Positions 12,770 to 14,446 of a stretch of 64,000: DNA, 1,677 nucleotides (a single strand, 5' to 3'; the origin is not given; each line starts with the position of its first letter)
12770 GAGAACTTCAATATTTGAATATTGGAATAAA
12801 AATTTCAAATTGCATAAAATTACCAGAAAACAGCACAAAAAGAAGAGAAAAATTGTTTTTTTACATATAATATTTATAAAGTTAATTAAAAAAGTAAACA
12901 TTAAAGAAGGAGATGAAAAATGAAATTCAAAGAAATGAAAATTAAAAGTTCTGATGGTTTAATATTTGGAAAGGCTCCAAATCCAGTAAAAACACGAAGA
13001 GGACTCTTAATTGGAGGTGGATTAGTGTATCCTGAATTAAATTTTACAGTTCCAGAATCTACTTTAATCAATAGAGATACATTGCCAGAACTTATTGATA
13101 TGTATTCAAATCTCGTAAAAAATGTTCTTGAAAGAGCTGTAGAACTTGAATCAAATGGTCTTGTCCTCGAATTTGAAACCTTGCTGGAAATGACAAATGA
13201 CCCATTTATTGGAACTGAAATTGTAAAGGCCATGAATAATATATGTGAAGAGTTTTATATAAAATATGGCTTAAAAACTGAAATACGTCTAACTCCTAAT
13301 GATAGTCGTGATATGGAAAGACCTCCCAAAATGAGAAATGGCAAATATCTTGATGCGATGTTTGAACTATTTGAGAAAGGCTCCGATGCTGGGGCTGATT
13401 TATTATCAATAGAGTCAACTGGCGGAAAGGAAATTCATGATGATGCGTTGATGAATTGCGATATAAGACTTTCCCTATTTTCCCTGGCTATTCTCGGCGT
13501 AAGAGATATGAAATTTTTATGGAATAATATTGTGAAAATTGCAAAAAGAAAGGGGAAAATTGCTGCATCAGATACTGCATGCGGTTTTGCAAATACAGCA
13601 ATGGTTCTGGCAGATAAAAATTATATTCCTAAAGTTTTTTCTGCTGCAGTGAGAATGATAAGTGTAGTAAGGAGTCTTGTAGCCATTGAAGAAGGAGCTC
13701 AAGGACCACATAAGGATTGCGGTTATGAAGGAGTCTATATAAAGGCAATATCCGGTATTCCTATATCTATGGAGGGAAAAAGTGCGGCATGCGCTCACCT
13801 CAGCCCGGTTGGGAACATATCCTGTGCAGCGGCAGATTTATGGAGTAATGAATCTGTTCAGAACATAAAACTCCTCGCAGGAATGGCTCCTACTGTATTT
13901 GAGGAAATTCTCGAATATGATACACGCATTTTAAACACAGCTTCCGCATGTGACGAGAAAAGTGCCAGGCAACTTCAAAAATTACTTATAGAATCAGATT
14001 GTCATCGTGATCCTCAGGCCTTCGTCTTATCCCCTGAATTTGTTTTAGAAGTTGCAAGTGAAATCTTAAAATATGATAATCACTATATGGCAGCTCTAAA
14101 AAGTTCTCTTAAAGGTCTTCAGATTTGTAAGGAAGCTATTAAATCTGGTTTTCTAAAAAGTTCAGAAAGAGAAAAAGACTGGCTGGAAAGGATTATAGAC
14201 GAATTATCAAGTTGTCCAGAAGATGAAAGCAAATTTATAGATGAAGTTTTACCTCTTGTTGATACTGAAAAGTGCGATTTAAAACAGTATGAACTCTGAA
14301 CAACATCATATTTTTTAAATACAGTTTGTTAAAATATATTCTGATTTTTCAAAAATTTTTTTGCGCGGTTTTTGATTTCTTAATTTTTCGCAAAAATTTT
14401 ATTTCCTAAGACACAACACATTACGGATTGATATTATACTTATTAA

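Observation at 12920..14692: Orphan MtaB-family (methanol:corrinoid methyltransferase-like) gene with a downstream mini zinc-ribbon ORF, and no MtaC/MtaA partners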

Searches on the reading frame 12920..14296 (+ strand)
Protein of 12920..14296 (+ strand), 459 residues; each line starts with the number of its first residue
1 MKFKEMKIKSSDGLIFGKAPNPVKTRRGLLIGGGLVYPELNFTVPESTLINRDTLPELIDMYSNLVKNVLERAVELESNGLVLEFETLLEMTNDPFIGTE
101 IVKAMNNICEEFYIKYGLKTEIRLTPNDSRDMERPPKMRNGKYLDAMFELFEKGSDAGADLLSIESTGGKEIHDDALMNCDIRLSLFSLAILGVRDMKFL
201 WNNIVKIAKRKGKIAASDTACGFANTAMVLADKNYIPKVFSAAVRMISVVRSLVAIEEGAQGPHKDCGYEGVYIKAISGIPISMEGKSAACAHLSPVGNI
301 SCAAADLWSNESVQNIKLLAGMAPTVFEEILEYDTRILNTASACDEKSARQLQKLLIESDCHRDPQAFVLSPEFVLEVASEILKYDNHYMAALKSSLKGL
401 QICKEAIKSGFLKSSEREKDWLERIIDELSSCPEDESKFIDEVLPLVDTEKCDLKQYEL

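Call 3: search_protein_families(library=pfam, proteins=[window:12920-14296:+], max_evalue=1)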
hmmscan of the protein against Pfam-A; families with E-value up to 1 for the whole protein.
window:12920-14296:+ (459 aa): 1 family
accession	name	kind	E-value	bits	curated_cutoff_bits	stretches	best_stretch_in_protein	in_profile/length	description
PF12176.13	MtaB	-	1.8e-159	531.9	25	1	2-457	3-459/460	Methanol-cobalamin methyltransferase B subunit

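Call 4: search_protein_families(library=ncbifam, proteins=[window:12920-14296:+], max_evalue=1)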
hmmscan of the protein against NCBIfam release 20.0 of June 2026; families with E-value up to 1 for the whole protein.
window:12920-14296:+ (459 aa): 1 family
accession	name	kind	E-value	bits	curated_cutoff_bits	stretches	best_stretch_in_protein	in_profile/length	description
NF040651.2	MtaB_Meth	equivalog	1.5e-122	409.6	720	1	2-458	3-459/460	methanol--corrinoid protein co-methyltransferase MtaB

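Call 8: search_solved_structures(query=window:12920-14296:+, show_alignments=1)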
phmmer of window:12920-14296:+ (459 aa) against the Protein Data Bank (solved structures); distinct sequences matched with E-value up to 0.001: 1.
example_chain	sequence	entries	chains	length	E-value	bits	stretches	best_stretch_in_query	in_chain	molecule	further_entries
2i2x_A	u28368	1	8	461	5.2e-84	285.5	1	3-447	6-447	Methyltransferase 1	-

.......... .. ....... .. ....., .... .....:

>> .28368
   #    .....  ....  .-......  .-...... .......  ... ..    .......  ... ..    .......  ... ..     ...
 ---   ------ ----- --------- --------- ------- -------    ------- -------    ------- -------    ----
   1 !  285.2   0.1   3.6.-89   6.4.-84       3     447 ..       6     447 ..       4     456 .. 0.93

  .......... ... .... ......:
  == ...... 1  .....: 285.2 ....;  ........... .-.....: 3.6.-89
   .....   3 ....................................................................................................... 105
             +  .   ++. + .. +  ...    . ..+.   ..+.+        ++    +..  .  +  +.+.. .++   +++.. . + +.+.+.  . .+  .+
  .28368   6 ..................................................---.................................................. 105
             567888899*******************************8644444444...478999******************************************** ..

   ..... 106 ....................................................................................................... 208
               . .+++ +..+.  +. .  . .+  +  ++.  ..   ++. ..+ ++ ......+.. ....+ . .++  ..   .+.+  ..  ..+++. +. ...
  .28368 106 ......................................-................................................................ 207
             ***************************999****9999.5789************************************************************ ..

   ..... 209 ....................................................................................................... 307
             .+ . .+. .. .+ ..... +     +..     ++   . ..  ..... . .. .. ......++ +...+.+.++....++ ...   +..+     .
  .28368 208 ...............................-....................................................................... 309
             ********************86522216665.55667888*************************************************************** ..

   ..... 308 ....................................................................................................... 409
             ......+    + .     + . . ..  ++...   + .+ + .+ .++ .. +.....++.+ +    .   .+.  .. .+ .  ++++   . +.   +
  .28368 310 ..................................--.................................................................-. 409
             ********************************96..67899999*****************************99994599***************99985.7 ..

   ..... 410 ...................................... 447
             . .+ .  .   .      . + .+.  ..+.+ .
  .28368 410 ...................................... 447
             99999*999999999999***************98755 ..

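Call 9: find_encoding_contigs(protein=window:12920-14296:+, flank=10000, max_places=6)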
Protein window:12920-14296:+ (459 aa): 14 contigs read that carry it; 6 places shown.
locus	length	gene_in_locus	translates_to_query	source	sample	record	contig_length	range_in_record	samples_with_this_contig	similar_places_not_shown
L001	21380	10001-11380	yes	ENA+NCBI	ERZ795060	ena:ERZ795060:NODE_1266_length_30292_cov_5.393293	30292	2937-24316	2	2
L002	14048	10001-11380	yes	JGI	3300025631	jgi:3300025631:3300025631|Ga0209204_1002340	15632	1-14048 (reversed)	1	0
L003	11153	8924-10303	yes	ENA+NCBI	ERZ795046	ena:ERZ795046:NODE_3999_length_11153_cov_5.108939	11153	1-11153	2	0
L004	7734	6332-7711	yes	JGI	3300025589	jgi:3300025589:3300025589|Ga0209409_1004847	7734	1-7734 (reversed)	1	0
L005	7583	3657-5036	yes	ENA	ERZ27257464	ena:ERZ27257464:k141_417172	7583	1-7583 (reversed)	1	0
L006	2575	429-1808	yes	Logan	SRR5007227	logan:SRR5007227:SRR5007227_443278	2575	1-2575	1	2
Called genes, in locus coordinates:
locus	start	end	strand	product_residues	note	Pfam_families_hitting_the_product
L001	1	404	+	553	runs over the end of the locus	-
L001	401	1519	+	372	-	PF00278:Orn_DAP_Arg_deC (weak)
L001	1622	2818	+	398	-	PF00438:S-AdoMet_synt_N, PF02772:S-AdoMet_synt_M, PF02773:S-AdoMet_synt_C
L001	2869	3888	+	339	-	PF00294:PfkB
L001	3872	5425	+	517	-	PF16586:DUF5060, PF13204:Apiosidase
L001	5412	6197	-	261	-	PF00535:Glycos_transf_2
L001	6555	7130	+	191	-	-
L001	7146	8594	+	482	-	PF01145:Band_7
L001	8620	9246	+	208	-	-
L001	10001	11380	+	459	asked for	PF12176:MtaB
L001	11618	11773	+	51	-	-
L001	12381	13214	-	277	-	PF03935:SKN1_KRE6_Sbg1 (weak), PF00722:Glyco_hydro_16, PF26113:GH16_XgeA, PF03935:SKN1_KRE6_Sbg1 (weak)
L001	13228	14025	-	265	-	PF10096:DUF2334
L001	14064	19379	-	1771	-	PF02837:Glyco_hydro_2_N (faint), PF22666:Glyco_hydro_2_N2 (faint), PF00703:Glyco_hydro_2, PF02836:Glyco_hydro_2_C (weak), PF13364:BetaGal_ABD2 (weak)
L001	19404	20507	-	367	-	PF00392:GntR, PF00532:Peripla_BP_1, PF13377:Peripla_BP_3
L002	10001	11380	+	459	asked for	PF12176:MtaB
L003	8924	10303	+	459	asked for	PF12176:MtaB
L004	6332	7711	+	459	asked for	PF12176:MtaB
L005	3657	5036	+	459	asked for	PF12176:MtaB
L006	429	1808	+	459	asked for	PF12176:MtaB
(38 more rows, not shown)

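Call 10: find_homologous_proteins(query=window:12920-14296:+)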
Query window:12920-14296:+ (459 aa): 7050 proteins with E <= 0.001 among 8000 candidates; the best 120 are listed.
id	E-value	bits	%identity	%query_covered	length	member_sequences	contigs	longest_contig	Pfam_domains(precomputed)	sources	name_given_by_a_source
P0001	0.0e+0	1022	100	100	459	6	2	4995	PF12176.14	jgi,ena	-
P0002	4.3e-274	927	90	100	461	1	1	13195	PF12176.14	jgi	-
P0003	1.0e-243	827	78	100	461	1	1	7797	PF12176.14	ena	-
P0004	1.2e-241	820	77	100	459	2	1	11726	PF12176.14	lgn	-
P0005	1.7e-221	753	73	97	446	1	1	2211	PF12176.14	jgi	jgi:methanol--5-hydroxybenzimidazolylcobamide Co-methyltransferase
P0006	1.2e-196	672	66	100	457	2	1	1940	PF12176.14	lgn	-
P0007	2.0e-195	668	64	100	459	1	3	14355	PF12176.14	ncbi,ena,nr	ncbi:MAG: methanol--corrinoid methyltransferase [Lentisphaerae bacterium GWF2_52_8]|nr:MAG: methanol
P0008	1.7e-193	661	64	100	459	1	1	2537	PF12176.14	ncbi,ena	-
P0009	9.8e-193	659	64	100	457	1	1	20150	PF12176.14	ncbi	-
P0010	9.3e-190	649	63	100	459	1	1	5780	PF12176.14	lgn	-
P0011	2.6e-188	644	63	100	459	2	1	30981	PF12176.14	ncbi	ncbi:MAG: methyltransferase MtaB domain-containing protein [Victivallales bacterium]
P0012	5.4e-184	630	62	100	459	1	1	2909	PF12176.14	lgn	-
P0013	1.0e-183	629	63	97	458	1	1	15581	PF12176.14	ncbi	-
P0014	4.5e-183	627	60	100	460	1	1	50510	PF12176.14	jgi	jgi:methanol--5-hydroxybenzimidazolylcobamide Co-methyltransferase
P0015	6.1e-183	626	62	100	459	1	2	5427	PF12176.14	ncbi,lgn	-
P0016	2.1e-182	625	61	100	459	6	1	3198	PF12176.14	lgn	-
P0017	3.1e-182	624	62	100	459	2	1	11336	PF12176.14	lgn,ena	-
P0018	5.3e-182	623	61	100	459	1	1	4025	PF12176.14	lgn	-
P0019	6.9e-182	623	61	100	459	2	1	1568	PF12176.14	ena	-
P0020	2.9e-181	621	62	100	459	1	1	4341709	PF12176.14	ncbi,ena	-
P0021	6.7e-181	620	60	100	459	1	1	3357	PF12176.14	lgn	-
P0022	8.0e-181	619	61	100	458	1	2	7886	PF12176.14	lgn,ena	-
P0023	9.2e-181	619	60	100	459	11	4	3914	PF12176.14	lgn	-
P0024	9.7e-181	619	61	100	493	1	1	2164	PF12176.14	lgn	-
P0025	1.7e-180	618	60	100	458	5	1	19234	PF12176.14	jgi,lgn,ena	-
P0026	2.2e-180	618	60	100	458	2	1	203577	PF12176.14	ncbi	-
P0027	2.3e-180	618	60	100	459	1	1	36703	PF12176.14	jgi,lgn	jgi:methanol--5-hydroxybenzimidazolylcobamide Co-methyltransferase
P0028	3.6e-180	617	60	100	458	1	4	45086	PF12176.14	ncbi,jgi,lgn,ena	jgi:methanol--5-hydroxybenzimidazolylcobamide Co-methyltransferase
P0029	5.6e-180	617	60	100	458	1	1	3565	PF12176.14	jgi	jgi:methanol--5-hydroxybenzimidazolylcobamide Co-methyltransferase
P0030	1.1e-179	616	61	100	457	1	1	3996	PF12176.14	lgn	-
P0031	1.6e-179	615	61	100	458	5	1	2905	PF12176.14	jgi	-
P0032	1.7e-179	615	61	100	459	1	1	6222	PF12176.14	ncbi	-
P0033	1.7e-179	615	61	98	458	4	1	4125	PF12176.14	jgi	jgi:methanol--5-hydroxybenzimidazolylcobamide Co-methyltransferase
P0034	1.8e-179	615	61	99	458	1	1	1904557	PF12176.14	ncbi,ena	-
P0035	2.8e-179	614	61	98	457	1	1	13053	PF12176.14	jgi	jgi:methanol--5-hydroxybenzimidazolylcobamide Co-methyltransferase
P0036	3.5e-179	614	59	100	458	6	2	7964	PF12176.14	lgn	-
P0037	8.7e-179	613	60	100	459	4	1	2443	PF12176.14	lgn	-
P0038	1.1e-178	612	60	100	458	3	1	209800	PF12176.14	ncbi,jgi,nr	ncbi:MAG: methanol--corrinoid methyltransferase [Calditrichaeota bacterium]|nr:methanol--corrinoid m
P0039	1.2e-178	612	60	100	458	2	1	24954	PF12176.14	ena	-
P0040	1.5e-178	612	60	100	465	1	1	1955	PF12176.14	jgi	-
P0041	2.8e-178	611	59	100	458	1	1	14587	PF12176.14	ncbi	-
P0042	4.1e-178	610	59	100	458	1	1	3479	PF12176.14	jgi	jgi:methanol---5-hydroxybenzimidazolylcobamide Co-methyltransferase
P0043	6.7e-178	610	60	100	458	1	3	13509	PF12176.14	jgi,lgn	-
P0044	7.1e-178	610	61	100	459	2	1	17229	PF12176.14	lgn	-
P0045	1.1e-177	609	61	99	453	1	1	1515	PF12176.14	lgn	-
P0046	1.1e-177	609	60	100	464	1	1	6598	PF12176.14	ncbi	-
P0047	1.4e-177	609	59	100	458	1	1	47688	PF12176.14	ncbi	-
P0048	2.9e-177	608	59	100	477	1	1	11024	PF12176.14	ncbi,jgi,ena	-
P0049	4.5e-177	607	59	100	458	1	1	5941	PF12176.14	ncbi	-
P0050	4.8e-177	607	59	100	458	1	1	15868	PF12176.14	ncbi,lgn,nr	ncbi:MAG: methyltransferase MtaB domain-containing protein [Ignavibacteriaceae bacterium]|nr:methylt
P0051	5.0e-177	607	58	100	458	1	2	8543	PF12176.14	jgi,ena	jgi:methanol--5-hydroxybenzimidazolylcobamide Co-methyltransferase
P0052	5.5e-177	607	59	100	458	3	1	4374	PF12176.14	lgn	-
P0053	6.7e-177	607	60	98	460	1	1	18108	PF12176.14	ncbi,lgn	-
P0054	7.4e-177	606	61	100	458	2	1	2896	PF12176.14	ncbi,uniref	ncbi:hypothetical protein EZS27_028378 [termite gut metagenome]|uniref:Methanol--corrinoid methyltra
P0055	1.2e-176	606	60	100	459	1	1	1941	PF12176.14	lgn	-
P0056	1.3e-176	606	59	100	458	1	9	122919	PF12176.14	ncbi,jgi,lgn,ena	-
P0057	1.3e-176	606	61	100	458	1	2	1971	PF12176.14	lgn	-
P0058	1.4e-176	605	60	100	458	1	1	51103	PF12176.14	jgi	jgi:methanol---5-hydroxybenzimidazolylcobamide Co-methyltransferase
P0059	1.6e-176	605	58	100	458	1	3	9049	PF12176.14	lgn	-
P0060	1.6e-176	605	59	100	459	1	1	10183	PF12176.14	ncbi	-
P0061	2.2e-176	605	59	100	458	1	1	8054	PF12176.14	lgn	-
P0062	2.2e-176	605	61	100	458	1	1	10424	PF12176.14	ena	-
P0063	2.5e-176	605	59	100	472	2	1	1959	PF12176.14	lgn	-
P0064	3.4e-176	604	60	97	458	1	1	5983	PF12176.14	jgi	-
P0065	5.6e-176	603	59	100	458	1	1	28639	PF12176.14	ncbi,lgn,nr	ncbi:MAG: methanol--corrinoid methyltransferase [Cyclobacteriaceae bacterium]|nr:methanol--corrinoid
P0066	5.7e-176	603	61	100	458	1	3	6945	PF12176.14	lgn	-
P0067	6.9e-176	603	60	100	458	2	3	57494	PF12176.14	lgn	-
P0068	8.3e-176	603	59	100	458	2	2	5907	PF12176.14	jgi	-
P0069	8.8e-176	603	59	100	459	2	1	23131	PF12176.14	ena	-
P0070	1.1e-175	603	62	95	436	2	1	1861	PF12176.14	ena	-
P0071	1.3e-175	602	58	100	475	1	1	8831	PF12176.14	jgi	jgi:methanol---5-hydroxybenzimidazolylcobamide Co-methyltransferase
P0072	1.3e-175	602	59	100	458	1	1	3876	PF12176.14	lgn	-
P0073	1.3e-175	602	58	100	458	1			PF12176.14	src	-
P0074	1.4e-175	602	61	100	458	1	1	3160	PF12176.14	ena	-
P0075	1.4e-175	602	59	100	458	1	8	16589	PF12176.14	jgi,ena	-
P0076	1.4e-175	602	60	100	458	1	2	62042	PF12176.14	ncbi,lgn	-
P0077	1.6e-175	602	59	100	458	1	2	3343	PF12176.14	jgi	-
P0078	1.7e-175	602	61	100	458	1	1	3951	PF12176.14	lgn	-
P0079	1.7e-175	602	59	100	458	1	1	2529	PF12176.14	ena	-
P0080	1.7e-175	602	58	100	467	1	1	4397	PF12176.14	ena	-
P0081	2.1e-175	602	59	100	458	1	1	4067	PF12176.14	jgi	-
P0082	2.1e-175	602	60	97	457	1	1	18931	PF12176.14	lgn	-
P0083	2.2e-175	602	59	100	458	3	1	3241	PF12176.14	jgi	jgi:methanol--5-hydroxybenzimidazolylcobamide Co-methyltransferase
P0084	2.3e-175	601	58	100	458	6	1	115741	PF12176.14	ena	-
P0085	2.3e-175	601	61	100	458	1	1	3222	PF12176.14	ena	-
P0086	2.5e-175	601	61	100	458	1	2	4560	PF12176.14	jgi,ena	-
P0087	2.9e-175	601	61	100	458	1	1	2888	PF12176.14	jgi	jgi:methanol--5-hydroxybenzimidazolylcobamide Co-methyltransferase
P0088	3.1e-175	601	61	100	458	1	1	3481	PF12176.14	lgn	-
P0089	3.2e-175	601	59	100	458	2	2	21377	PF12176.14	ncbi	-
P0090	3.2e-175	601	61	100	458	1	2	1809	PF12176.14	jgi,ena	jgi:methanol--5-hydroxybenzimidazolylcobamide Co-methyltransferase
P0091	3.3e-175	601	60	100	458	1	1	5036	PF12176.14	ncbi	-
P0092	3.4e-175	601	58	100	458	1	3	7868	PF12176.14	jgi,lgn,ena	-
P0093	3.4e-175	601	62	98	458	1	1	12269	PF12176.14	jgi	jgi:methanol--5-hydroxybenzimidazolylcobamide Co-methyltransferase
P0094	3.6e-175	601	58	100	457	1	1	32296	PF12176.14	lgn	-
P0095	3.6e-175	601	58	100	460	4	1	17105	PF12176.14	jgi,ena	-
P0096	4.3e-175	601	61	100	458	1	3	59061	PF12176.14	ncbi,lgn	-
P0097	4.3e-175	601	61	100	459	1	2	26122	PF12176.14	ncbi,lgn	-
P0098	5.1e-175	600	61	100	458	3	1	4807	PF12176.14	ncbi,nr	ncbi:MAG: hypothetical protein LBN37_01345 [Bacteroidales bacterium]|nr:hypothetical protein [Bacter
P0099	5.8e-175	600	61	100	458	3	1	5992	PF12176.14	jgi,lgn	jgi:methanol--5-hydroxybenzimidazolylcobamide Co-methyltransferase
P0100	6.0e-175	600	59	100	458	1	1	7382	PF12176.14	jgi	jgi:methanol--5-hydroxybenzimidazolylcobamide Co-methyltransferase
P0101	6.1e-175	600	61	100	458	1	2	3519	PF12176.14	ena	-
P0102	6.7e-175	600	61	100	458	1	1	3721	PF12176.14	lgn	-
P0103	7.5e-175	600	60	100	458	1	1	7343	PF12176.14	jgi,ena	-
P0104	7.5e-175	600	59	100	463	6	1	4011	PF12176.14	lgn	-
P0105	7.5e-175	600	60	100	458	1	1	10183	PF12176.14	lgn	-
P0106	9.7e-175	599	60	100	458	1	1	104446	PF12176.14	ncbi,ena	-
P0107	1.1e-174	599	59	100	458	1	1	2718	PF12176.14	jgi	jgi:methanol--5-hydroxybenzimidazolylcobamide Co-methyltransferase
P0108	1.2e-174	599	59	100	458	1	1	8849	PF12176.14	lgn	-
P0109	1.3e-174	599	58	100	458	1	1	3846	PF12176.14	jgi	jgi:methanol---5-hydroxybenzimidazolylcobamide Co-methyltransferase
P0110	1.4e-174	599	61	100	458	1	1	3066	PF12176.14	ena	-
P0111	1.4e-174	599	59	100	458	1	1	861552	PF12176.14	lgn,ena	-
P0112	1.5e-174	599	60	100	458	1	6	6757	PF12176.14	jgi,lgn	jgi:methanol--5-hydroxybenzimidazolylcobamide Co-methyltransferase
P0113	2.1e-174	598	61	100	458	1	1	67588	PF12176.14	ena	-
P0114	2.3e-174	598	60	100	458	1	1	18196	PF12176.14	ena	-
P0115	2.3e-174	598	60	100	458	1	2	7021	PF12176.14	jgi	jgi:methanol--5-hydroxybenzimidazolylcobamide Co-methyltransferase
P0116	2.3e-174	598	59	100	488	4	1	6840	PF12176.14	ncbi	-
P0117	2.3e-174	598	61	100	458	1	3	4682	PF12176.14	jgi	-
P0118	2.4e-174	598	60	100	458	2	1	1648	PF12176.14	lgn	-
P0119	2.6e-174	598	61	100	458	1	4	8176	PF12176.14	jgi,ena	-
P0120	2.6e-174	598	59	100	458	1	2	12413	PF12176.14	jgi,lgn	-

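Call 19: find_encoding_contigs(protein=P0020, flank=10000, max_places=2)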
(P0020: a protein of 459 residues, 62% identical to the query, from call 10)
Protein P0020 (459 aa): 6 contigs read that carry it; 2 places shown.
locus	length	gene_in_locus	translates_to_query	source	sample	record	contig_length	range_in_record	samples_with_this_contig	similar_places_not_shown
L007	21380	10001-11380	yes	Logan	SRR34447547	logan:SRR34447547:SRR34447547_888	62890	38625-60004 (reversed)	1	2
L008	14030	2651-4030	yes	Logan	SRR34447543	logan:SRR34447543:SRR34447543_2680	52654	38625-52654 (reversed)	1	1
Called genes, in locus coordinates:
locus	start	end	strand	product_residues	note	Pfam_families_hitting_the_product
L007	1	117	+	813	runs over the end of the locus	PF13426:PAS_9 (faint), PF08448:PAS_4 (faint), PF08447:PAS_3, PF02518:HATPase_c, PF14501:HATPase_c_5 (weak)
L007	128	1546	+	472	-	PF00072:Response_reg, PF00158:Sigma54_activat, PF14532:Sigma54_activ_2, PF00004:AAA (weak), PF25601:AAA_lid_14, PF02954:HTH_8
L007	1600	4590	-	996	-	PF07517:SecA_DEAD, PF01043:SecA_PP_bind, PF21090:P-loop_SecA, PF07516:SecA_SW, PF02810:SEC-C (weak)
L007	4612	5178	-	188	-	PF00156:Pribosyltran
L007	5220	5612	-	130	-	-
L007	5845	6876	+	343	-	PF06723:MreB_Mbl, PF00022:Actin (weak), PF11104:PilM_2 (faint), PF00012:HSP70, PF14450:FtsA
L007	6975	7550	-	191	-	PF01066:CDP-OH_P_transf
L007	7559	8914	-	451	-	PF00919:UPF0004, PF04055:Radical_SAM, PF18693:TRAM_2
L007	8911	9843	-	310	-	PF00459:Inositol_P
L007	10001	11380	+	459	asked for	PF12176:MtaB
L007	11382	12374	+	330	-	PF02492:cobW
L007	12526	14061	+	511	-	PF25954:Beta-barrel_RND_2, PF25990:Beta-barrel_YknX (faint)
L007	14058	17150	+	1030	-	PF00873:ACR_tran, PF03176:MMPL (weak)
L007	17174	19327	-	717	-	PF13424:TPR_12 (faint), PF00515:TPR_1 (faint), PF07719:TPR_2 (faint), PF12895:ANAPC3 (faint), PF13174:TPR_6 (faint), PF13176:TPR_7 (faint), PF13181:TPR_8 (faint), PF14559:TPR_19 (weak), +11 more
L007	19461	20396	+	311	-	PF00561:Abhydrolase_1, PF12146:Hydrolase_4, PF12697:Abhydrolase_6 (weak), PF00326:Peptidase_S9 (weak)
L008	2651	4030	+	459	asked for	PF12176:MtaB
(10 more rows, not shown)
